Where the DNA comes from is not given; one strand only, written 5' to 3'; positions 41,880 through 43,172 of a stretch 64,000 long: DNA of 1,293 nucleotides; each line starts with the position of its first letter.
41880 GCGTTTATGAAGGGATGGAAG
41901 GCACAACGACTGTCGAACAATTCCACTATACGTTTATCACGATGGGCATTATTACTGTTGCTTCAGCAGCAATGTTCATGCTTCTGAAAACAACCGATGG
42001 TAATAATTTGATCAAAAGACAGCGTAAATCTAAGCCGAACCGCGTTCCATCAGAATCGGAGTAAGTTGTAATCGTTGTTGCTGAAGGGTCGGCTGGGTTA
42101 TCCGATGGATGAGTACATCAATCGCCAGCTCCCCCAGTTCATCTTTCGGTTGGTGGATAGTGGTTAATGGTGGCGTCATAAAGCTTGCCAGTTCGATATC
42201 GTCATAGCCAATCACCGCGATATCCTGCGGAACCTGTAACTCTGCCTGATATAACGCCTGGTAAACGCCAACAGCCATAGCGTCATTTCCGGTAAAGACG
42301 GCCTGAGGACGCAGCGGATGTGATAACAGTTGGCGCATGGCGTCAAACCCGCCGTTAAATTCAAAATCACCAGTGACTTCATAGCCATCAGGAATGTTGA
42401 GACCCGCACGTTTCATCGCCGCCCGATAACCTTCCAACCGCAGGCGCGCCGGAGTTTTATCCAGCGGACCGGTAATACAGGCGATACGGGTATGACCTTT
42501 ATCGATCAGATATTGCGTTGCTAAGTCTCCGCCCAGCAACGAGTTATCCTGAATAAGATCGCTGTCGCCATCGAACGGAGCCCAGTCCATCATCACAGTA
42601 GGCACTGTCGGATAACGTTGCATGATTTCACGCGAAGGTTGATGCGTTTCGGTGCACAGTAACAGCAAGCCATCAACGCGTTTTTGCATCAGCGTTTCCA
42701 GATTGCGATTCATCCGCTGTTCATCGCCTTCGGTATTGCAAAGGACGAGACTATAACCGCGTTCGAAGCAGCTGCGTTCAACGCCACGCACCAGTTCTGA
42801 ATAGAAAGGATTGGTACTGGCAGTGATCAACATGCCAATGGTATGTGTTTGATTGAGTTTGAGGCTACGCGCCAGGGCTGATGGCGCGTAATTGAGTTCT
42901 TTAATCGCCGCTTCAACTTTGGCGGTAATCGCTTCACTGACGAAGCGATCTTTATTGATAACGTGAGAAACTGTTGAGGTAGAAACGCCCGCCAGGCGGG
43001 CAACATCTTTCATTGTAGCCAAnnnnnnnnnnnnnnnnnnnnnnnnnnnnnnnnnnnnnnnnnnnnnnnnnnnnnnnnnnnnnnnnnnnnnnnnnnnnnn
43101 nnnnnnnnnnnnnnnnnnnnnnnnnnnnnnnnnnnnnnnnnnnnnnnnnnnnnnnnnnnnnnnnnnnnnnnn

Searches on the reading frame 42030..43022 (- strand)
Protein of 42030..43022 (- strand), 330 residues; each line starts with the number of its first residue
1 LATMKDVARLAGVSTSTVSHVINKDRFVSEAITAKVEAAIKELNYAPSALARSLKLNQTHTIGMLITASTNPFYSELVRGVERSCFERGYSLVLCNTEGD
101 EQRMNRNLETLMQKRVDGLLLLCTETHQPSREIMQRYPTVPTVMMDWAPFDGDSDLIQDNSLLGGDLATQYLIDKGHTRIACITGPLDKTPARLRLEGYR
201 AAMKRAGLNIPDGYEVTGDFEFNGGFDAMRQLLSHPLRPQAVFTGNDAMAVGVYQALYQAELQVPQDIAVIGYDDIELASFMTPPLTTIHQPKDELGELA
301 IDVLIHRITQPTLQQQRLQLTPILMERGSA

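Call 14: find_related_loci(query=window:42030-43022:-, collection=genome_contigs, flank=1500)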
Query window:42030-43022:- (330 aa) in genome_contigs; peptide patterns used: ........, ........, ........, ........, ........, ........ (x = any residue, [..] = any of these).
600 stretches matched a pattern (row limit reached: there are more); 568 encode a relative of the query (tblastn E <= 1e-3); the best 80 are kept; 80 distinct loci.
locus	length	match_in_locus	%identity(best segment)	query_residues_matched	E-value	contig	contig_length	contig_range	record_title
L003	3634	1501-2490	99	1-330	0e+0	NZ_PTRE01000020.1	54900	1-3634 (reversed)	Escherichia sp. MOD1-EC7003 MOD1-EC7003_20_length_54902_cov_136, whole genome shotgun sequence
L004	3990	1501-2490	97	1-330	0e+0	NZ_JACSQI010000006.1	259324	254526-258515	Escherichia whittamii strain Sa2BVA5 NODE_6_length_259324_cov_8.836392, whole genome shotgun sequence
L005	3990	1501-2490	97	1-330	0e+0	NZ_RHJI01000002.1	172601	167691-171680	Escherichia sp. E1V33 1V33_2_consensus, whole genome shotgun sequence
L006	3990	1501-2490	93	1-330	0e+0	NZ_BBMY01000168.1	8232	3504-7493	Escherichia albertii NBRC 107761 = DSM 17582 strain NBRC 107761, whole genome shotgun sequence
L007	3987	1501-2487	90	1-329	0e+0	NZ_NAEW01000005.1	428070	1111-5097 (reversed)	Citrobacter braakii strain ATCC 51113 CbraakiiATCC_L001_NODE_5_length_428070__31.4777, whole genome shotgun sequence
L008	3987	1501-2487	91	1-329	0e+0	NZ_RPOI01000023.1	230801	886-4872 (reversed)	Citrobacter youngae strain CCUG 30791 citrobacter_youngae_CCUG30791T_0000023, whole genome shotgun sequence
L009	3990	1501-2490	90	1-330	0e+0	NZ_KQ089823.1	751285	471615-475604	Citrobacter sp. MGH106 aetzL-supercont1.2, whole genome shotgun sequence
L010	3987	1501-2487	89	1-329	0e+0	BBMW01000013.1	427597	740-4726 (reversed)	Citrobacter werkmanii NBRC 105721 DNA, contig: CIWKM13, whole genome shotgun sequence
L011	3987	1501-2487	90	1-329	0e+0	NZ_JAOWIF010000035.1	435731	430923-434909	Citrobacter sp. Cu233 228, whole genome shotgun sequence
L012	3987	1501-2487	90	1-329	0e+0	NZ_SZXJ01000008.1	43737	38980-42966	Citrobacter sp. wls619 contig32, whole genome shotgun sequence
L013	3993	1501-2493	90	1-329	0e+0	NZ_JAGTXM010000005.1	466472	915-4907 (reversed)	Citrobacter amalonaticus strain ku-bf3 scaffold_4, whole genome shotgun sequence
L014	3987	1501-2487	89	1-329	0e+0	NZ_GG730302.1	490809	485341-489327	Citrobacter youngae ATCC 29220 Scfld3, whole genome shotgun sequence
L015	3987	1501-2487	89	1-329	0e+0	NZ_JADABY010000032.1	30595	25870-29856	Citrobacter sp. Res13-Sevr-PEB04-36 seq_tig32, whole genome shotgun sequence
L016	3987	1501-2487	89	1-329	0e+0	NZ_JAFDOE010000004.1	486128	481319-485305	Citrobacter sp. FP75 contig4, whole genome shotgun sequence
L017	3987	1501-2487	89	1-329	0e+0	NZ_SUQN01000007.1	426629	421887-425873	Citrobacter gillenii strain UMG736 UMG736_7, whole genome shotgun sequence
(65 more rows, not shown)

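Call 17: search_protein_families(library=pfam, proteins=[window:42030-43022:-])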
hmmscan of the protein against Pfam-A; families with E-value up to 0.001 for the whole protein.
window:42030-43022:- (330 aa): 4 families
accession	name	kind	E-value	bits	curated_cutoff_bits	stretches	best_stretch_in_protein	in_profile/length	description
PF13377.12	Peripla_BP_3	-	3.7e-40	138.2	26.5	1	170-329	2-166/167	Periplasmic binding protein-like domain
PF00532.27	Peripla_BP_1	-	3.1e-35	122.4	22.2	1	59-321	1-274/281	Periplasmic binding proteins and sugar binding domain of LacI family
PF00356.27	LacI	-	3.2e-21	75.3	27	1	3-48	1-46/46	Bacterial regulatory proteins, lacI family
PF13407.12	Peripla_BP_4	-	3.7e-19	69.7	35.1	1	62-305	1-251/258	Periplasmic binding protein domain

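Call 18: search_solved_structures(query=window:42033-43022:-, show_alignments=3, max_evalue=1e-20)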
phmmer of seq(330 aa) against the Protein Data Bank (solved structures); distinct sequences matched with E-value up to 1e-20: 62 (the best 60 are shown).
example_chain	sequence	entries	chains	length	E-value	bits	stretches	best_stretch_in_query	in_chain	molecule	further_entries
9ny7_A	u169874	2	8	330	6.5e-221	735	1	2-330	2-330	Ribose operon repressor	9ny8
1bdi_A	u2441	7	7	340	5.4e-95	321.5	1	2-329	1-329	PROTEIN (PURINE REPRESSOR) | PROTEIN (PURINE NUCLEOTIDE SYNTHESIS REPRESSOR)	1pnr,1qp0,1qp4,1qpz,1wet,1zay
2pue_A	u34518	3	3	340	7.4e-95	321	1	2-329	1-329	PROTEIN (PURINE REPRESSOR ) | PROTEIN (PURINE REPRESSOR)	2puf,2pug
1vpw_A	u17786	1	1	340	1e-94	320.6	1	2-329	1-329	PURINE REPRESSOR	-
2pua_A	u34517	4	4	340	1.4e-94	320.1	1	2-329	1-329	PURINE REPRESSOR | PROTEIN (PURINE REPRESSOR)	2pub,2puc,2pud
1bdh_A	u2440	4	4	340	3.7e-94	318.7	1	2-329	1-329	PROTEIN (PURINE REPRESSOR) | PROTEIN (PURINE NUCLEOTIDE SYNTHESIS REPRESSOR) | PURINE NUCLEOTIDE SYNTHESIS REPRESSOR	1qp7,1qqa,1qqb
1jfs_A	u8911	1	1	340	1.3e-93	316.9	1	2-329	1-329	PURINE NUCLEOTIDE SYNTHESIS REPRESSOR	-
1jft_A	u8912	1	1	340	4.6e-93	315.1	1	2-329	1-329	PURINE NUCLEOTIDE SYNTHESIS REPRESSOR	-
1jh9_A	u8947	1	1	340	4.7e-93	315.1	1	2-329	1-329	PURINE NUCLEOTIDE SYNTHESIS REPRESSOR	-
1dbq_A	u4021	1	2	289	1.5e-73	251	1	53-329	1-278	PURINE REPRESSOR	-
1jhz_A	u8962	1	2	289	3.8e-72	246.4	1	53-329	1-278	PURINE NUCLEOTIDE SYNTHESIS REPRESSOR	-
1rzr_G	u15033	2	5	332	3.4e-51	177.6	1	3-321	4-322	Glucose-resistance amylase regulator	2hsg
1zvv_A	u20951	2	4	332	3.6e-51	177.5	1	3-320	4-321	Glucose-resistance amylase regulator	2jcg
5ysz_A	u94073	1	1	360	5.6e-51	176.9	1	3-329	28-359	Transcriptional regulator, LacI family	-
9nt3_D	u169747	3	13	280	2.7e-49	171.4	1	57-309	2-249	Ancestral LacI Transcription Factor | LacI Transcription Factor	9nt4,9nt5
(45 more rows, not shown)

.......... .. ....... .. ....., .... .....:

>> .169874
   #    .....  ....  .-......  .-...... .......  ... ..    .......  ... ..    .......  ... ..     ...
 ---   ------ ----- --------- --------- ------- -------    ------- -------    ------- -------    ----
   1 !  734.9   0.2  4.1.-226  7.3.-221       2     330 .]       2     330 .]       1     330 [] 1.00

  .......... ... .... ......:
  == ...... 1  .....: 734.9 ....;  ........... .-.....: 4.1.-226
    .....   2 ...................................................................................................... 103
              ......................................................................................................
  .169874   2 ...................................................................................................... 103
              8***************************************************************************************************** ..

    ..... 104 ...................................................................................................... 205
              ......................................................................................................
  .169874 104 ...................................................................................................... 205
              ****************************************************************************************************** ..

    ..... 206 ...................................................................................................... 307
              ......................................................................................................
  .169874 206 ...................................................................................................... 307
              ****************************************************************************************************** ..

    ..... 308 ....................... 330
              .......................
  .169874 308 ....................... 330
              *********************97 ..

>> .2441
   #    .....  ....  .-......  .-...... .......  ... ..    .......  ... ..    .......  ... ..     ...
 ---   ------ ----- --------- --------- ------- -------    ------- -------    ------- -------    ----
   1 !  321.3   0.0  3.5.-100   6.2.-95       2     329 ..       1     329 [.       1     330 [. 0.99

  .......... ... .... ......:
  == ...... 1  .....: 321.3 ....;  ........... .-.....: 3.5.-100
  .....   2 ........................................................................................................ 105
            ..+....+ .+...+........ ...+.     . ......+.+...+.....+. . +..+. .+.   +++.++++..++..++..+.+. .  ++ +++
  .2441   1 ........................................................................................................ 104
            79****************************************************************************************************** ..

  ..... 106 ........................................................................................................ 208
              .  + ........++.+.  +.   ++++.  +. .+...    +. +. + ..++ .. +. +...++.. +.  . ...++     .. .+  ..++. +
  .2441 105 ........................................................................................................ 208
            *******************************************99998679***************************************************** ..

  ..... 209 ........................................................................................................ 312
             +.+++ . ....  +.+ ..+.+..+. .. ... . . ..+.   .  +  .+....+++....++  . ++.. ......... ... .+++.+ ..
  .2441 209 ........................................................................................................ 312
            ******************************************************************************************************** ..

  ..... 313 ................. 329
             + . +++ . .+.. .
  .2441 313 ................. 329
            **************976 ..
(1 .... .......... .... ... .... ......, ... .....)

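Call 45: search_protein_families(library=ncbifam, proteins=[window:42030-43022:-], max_evalue=1e-30)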
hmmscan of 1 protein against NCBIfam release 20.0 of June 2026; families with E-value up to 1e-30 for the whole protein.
window:42030-43022:- (330 aa): 15 families
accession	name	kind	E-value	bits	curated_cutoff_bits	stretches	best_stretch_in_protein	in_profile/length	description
NF007743.0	PRK10423.1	equivalog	2.9e-210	697.2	531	1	1-330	1-330/330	ribose operon transcriptional repressor RbsR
NF007979.0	PRK10703.1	equivalog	1.3e-121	405.9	501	1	1-329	1-330/341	HTH-type transcriptional repressor PurR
NF047341.1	lactose_RbsR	equivalog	4.1e-80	269.6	382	1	2-329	3-327/331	ribose utilization transcriptional repressor RbsR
NF008269.0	PRK11041.1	equivalog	2.5e-75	253.6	436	1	1-320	9-327/342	DNA-binding transcriptional regulator CytR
NF007075.0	PRK09526.1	subfamily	1.8e-65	221.2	340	1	2-329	6-330/358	LacI family DNA-binding transcriptional regulator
TIGR01481.1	ccpA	equivalog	1.4e-59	202.1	442.35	1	3-329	4-328/330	catabolite control protein A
NF052440.1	TransRegGNTRPSEAE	equivalog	6e-56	189.9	400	1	2-330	6-333/333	HTH-type transcriptional regulator GntR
NF008002.0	PRK10727.1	equivalog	1.3e-54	185.6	557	1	1-328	1-327/341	HTH-type transcriptional regulator GalR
NF007706.0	PRK10401.1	equivalog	1.7e-48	165.6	555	1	1-329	1-328/346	HTH-type transcriptional regulator GalS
NF051853.1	TransRegUriRCory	equivalog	1.7e-47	162.1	550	1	2-329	1-323/327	transcriptional regulator UriR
NF007449.0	PRK10014.1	subfamily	4.3e-47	160.8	310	1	2-327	7-341/342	Mal regulon transcriptional regulator MalI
TIGR02417.1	fruct_sucro_rep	subfamily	6.9e-40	137.3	389.55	1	3-309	1-308/327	D-fructose-responsive transcription factor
NF047913.1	TransRegIdnR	equivalog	1.1e-36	126.9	500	1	3-320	7-321/331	DNA-binding transcriptional regulator IdnR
NF008452.0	PRK11303.1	equivalog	3.4e-36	125.1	385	1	3-320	2-320/332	catabolite repressor/activator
NF011563.0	PRK14987.1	equivalog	1.3e-34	119.9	433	1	4-328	8-329/331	gluconate operon transcriptional repressor GntR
